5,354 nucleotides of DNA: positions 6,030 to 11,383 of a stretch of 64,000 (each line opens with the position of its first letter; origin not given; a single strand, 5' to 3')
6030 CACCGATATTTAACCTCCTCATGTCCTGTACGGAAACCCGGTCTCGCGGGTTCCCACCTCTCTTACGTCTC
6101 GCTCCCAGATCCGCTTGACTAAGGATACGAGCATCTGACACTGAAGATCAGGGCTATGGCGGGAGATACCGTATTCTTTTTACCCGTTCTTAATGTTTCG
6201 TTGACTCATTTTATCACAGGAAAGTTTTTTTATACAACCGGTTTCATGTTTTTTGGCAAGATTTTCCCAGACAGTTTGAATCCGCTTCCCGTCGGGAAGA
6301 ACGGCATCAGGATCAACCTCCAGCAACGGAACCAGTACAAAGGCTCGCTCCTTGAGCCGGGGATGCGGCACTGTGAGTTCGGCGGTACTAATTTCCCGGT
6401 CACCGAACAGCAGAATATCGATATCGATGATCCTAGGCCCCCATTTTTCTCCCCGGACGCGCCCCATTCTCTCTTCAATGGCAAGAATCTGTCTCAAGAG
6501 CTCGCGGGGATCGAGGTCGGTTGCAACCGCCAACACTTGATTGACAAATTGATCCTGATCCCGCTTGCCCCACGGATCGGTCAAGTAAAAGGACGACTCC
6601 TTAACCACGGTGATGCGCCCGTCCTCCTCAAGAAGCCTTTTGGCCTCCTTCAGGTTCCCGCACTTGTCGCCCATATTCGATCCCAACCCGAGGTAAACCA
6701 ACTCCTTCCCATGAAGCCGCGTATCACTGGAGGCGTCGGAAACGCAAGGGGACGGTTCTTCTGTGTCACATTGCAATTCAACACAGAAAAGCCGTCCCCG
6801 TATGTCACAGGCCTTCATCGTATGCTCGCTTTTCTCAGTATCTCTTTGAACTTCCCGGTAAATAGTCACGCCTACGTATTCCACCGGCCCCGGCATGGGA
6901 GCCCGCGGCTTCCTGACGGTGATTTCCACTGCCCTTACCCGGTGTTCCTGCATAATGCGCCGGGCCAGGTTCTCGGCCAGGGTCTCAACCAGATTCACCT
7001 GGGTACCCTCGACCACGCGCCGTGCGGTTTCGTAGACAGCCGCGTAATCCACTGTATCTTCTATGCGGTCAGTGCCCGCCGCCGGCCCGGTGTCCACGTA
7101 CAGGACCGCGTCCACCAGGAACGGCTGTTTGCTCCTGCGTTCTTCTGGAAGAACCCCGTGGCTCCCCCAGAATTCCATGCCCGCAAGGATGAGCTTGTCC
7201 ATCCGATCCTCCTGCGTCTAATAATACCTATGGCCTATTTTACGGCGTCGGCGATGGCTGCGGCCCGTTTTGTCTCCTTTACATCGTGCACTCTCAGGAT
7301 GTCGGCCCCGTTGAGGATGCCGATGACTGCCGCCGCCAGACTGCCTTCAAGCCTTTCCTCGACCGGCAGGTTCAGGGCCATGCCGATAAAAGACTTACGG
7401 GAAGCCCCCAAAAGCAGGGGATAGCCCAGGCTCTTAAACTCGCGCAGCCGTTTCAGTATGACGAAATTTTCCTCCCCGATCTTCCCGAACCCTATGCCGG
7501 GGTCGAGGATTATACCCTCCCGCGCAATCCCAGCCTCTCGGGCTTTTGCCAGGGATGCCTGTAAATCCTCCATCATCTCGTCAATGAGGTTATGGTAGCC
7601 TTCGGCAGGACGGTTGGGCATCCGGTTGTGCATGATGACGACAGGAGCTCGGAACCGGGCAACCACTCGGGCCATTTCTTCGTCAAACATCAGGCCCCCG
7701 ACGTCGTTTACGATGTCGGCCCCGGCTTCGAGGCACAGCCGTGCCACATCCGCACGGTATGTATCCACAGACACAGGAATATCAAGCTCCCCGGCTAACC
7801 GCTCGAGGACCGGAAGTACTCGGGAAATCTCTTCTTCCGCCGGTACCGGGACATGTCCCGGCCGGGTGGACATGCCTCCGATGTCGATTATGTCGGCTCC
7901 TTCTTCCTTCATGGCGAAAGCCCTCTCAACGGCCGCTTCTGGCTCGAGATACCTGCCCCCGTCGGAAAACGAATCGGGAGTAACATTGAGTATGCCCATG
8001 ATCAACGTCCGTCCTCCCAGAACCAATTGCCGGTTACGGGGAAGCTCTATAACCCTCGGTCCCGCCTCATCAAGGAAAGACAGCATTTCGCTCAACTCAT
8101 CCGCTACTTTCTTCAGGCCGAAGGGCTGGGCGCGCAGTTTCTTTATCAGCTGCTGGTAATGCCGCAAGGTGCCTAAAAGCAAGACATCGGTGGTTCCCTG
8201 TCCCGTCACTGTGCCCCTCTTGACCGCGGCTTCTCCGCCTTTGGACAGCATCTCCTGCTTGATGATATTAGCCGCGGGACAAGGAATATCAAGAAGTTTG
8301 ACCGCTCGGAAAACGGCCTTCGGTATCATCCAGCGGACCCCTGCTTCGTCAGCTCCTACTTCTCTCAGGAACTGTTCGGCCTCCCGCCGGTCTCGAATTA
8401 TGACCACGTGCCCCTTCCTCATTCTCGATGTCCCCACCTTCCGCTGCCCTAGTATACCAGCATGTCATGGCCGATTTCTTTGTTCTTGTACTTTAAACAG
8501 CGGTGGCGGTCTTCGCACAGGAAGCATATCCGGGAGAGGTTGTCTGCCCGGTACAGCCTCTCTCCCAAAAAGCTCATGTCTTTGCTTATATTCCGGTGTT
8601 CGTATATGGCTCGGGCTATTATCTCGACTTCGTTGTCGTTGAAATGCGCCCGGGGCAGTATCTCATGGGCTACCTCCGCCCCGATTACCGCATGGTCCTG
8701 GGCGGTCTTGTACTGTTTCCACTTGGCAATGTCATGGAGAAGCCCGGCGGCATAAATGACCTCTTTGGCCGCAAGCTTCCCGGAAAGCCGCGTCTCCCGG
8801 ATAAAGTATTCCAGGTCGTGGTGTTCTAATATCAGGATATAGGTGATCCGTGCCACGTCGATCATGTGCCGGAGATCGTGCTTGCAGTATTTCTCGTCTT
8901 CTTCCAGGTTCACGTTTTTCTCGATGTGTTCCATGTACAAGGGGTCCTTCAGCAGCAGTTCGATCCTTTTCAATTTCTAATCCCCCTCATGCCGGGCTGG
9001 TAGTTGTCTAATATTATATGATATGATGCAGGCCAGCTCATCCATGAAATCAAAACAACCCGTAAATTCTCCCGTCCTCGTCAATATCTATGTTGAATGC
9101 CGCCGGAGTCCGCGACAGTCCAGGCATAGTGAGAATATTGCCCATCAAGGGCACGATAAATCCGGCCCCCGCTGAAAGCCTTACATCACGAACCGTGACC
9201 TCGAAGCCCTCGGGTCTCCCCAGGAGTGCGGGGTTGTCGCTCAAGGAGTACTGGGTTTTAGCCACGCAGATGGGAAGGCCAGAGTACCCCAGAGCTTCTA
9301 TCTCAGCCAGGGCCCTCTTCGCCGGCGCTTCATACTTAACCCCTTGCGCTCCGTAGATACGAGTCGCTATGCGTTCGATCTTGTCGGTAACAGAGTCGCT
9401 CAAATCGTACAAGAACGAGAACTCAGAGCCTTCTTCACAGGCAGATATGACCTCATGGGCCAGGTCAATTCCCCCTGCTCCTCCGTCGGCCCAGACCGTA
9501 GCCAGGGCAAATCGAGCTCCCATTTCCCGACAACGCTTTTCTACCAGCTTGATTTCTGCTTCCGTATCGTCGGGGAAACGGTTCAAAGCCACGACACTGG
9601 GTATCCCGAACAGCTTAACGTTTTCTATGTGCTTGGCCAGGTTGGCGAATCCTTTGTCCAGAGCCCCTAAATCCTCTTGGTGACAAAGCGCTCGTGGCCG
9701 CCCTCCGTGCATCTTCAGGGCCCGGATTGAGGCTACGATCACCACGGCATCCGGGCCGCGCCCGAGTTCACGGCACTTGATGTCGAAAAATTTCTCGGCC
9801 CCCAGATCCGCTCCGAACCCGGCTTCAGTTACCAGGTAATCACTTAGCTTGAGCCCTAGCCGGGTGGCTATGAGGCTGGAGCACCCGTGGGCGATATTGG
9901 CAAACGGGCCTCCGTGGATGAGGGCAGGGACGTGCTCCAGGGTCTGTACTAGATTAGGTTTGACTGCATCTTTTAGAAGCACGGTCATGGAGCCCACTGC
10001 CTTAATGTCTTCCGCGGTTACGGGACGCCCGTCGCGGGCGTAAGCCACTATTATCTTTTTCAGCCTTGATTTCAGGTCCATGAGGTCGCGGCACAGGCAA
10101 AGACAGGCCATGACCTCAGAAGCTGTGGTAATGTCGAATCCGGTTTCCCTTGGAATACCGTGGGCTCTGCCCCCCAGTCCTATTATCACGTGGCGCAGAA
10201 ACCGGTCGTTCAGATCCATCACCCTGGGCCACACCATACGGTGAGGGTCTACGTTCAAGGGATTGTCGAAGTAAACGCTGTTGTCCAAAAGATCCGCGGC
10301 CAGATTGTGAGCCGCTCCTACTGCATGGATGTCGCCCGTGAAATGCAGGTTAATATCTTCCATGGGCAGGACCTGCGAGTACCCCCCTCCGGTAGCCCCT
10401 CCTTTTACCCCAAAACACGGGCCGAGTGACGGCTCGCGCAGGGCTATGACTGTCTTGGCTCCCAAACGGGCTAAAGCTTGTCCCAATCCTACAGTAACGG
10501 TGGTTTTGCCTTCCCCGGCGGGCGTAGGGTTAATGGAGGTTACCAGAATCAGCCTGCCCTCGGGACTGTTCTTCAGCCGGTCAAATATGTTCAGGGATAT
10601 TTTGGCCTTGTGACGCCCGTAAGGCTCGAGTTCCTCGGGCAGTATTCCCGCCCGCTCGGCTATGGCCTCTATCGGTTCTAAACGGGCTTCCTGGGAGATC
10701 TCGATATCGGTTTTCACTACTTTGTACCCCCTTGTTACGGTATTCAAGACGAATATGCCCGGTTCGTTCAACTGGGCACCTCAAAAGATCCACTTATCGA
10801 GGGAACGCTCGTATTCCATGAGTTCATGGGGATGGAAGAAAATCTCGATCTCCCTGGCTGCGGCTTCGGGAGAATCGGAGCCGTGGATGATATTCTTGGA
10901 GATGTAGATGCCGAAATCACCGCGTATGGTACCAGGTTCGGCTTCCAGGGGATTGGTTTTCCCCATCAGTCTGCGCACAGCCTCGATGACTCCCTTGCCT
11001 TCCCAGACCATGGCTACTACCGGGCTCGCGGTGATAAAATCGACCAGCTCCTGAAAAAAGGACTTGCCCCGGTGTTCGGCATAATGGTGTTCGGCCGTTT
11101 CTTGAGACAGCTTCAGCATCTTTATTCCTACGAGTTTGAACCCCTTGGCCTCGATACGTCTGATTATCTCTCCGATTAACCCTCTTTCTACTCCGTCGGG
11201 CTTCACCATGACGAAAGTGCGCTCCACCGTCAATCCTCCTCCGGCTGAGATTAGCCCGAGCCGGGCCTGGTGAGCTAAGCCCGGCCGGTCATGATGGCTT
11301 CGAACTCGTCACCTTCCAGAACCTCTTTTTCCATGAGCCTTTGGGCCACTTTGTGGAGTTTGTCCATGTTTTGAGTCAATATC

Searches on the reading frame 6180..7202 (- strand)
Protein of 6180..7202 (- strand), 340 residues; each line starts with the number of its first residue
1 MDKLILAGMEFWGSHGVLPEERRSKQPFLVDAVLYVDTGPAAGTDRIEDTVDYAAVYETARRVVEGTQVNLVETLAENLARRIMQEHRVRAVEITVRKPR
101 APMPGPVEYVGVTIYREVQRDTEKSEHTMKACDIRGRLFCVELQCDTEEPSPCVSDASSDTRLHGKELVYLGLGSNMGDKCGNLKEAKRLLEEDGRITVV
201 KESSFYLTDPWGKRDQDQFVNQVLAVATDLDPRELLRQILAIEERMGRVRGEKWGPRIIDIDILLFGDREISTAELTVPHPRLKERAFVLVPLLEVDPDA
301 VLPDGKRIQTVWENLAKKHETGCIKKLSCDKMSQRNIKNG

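Call 60: search_protein_families(library=pfam, proteins=[window:6180-7202:-], max_evalue=1e-8)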
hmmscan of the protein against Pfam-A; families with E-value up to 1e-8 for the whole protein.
window:6180-7202:- (340 aa): 2 families
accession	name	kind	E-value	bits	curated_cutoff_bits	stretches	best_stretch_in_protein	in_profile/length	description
PF01288.25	HPPK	-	8.9e-41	139.4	25.7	1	170-298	1-116/116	7,8-dihydro-6-hydroxymethylpterin-pyrophosphokinase (HPPK)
PF02152.23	FolB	-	7e-37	126.8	31.8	1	5-114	2-112/113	Dihydroneopterin aldolase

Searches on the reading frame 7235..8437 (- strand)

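Call 8: search_protein_families(library=pfam, proteins=[window:7235-8437:-], max_evalue=1e-8)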
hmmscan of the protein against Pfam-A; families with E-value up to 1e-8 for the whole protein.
window:7235-8437:- (400 aa): 1 family
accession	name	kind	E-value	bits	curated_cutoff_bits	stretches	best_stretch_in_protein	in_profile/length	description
PF00809.28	Pterin_bind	-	1e-84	284.4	25.5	1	147-384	1-244/244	Pterin binding enzyme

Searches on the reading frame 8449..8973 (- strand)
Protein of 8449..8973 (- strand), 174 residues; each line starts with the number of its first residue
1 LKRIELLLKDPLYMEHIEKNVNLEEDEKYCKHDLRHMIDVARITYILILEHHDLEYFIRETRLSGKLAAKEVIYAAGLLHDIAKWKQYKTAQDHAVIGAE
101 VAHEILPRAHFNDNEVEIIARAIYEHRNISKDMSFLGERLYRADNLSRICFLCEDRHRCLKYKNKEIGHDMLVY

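Call 8: search_protein_families(library=pfam, proteins=[window:8449-8973:-], max_evalue=1e-8)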
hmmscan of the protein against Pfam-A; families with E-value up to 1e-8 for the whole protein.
window:8449-8973:- (174 aa): 1 family
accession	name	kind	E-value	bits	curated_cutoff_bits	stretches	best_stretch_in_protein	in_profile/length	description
PF01966.28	HD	-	6.3e-10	39.8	22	1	35-148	3-115/116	HD domain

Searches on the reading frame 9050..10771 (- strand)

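Call 8: search_protein_families(library=pfam, proteins=[window:9050-10771:-], max_evalue=1e-8)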
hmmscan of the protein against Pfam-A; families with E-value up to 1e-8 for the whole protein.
window:9050-10771:- (573 aa): 1 family
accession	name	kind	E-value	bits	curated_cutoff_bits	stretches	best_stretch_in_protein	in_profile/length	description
PF01268.25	FTHFS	-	3.1e-263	874.5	27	1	20-573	1-556/556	Formate--tetrahydrofolate ligase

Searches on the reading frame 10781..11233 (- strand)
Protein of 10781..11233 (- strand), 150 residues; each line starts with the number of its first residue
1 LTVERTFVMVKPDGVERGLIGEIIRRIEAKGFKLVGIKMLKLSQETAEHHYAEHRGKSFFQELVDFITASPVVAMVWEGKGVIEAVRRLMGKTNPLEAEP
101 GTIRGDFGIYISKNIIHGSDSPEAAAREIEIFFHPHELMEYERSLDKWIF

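Call 59: search_protein_families(library=pfam, proteins=[window:10781-11233:-], max_evalue=1e-8)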
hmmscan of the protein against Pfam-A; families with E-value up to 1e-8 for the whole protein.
window:10781-11233:- (150 aa): 1 family
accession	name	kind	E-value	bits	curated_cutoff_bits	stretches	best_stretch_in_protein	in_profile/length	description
PF00334.24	NDK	-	1.8e-60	203.2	27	1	4-137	1-134/135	Nucleoside diphosphate kinase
